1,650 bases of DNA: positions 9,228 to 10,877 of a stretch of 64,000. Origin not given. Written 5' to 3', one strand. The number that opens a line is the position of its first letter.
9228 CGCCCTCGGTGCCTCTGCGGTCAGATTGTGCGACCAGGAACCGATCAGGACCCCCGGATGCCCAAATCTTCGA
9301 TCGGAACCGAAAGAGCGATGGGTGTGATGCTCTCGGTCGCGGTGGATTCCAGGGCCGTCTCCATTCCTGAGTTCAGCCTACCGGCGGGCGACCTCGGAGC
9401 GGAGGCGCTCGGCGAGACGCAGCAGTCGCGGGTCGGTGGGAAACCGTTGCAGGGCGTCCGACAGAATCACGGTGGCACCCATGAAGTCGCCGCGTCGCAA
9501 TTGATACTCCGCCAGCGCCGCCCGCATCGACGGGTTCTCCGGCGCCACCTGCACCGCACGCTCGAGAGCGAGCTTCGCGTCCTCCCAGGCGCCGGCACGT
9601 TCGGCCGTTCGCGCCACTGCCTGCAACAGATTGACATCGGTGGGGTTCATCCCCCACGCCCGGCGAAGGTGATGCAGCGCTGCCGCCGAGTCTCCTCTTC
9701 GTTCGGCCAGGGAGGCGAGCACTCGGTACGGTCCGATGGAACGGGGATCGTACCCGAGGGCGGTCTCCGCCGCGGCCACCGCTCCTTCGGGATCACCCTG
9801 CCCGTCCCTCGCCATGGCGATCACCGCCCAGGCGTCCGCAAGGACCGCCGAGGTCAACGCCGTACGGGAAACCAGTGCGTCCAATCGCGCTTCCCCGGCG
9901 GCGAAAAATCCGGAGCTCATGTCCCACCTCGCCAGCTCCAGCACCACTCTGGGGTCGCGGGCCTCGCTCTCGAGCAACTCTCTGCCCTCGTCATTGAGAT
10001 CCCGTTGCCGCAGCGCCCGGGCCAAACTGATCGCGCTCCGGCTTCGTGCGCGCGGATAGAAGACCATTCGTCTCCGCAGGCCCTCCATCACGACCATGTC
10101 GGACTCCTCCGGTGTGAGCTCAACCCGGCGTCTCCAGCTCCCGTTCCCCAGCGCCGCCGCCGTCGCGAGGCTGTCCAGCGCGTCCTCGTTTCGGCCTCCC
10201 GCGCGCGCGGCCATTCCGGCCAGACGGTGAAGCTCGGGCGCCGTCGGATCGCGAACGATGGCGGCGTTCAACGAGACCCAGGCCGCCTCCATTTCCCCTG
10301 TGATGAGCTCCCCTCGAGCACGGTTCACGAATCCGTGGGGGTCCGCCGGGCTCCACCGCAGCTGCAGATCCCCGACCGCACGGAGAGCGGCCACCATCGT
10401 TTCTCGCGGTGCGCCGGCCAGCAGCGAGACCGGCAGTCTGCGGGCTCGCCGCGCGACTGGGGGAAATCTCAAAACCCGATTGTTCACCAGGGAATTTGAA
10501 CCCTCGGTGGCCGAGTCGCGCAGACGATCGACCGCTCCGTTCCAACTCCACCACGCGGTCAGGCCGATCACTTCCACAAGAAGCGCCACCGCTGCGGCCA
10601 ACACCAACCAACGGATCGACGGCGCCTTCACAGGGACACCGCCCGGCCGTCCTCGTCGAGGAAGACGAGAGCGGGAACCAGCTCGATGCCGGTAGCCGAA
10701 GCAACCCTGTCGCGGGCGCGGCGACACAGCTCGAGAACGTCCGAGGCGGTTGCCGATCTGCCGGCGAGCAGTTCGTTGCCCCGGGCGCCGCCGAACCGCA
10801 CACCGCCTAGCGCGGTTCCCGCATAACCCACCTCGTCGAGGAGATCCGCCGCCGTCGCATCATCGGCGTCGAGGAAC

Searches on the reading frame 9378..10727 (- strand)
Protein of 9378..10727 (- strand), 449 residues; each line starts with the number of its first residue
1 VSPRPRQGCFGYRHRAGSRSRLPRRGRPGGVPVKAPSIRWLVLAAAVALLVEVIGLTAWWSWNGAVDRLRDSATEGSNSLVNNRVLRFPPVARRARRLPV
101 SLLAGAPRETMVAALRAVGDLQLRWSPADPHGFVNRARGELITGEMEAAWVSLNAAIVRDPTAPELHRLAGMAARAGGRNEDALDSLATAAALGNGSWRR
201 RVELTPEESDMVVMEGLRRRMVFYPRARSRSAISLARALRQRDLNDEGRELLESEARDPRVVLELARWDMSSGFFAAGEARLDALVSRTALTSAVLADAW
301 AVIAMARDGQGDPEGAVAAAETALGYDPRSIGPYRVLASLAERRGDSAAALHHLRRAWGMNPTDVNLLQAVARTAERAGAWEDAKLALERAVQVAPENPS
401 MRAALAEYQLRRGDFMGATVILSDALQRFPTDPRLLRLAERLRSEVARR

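Call 55: search_protein_families(library=pfam, proteins=[window:9378-10727:-], max_evalue=0.00001)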
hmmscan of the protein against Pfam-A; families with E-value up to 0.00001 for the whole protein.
window:9378-10727:- (449 aa): 6 families
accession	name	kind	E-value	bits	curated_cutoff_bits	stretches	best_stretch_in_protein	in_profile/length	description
PF14559.12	TPR_19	-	6.6e-14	52.4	25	2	344-407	4-67/68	Tetratricopeptide repeat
PF13428.12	TPR_14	-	4.6e-13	48.9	23.5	0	366-407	2-43/44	Tetratricopeptide repeat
PF07719.23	TPR_2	-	1.8e-09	37.4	27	0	368-398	4-34/34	Tetratricopeptide repeat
PF13371.12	TPR_9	-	1.6e-08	34.9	35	0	311-367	9-65/73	Tetratricopeptide repeat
PF13432.12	TPR_16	-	4.7e-07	30.6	32.7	0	372-433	4-65/65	Tetratricopeptide repeat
PF13431.12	TPR_17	-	5.6e-07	29.8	24.4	0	388-418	2-32/34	Tetratricopeptide repeat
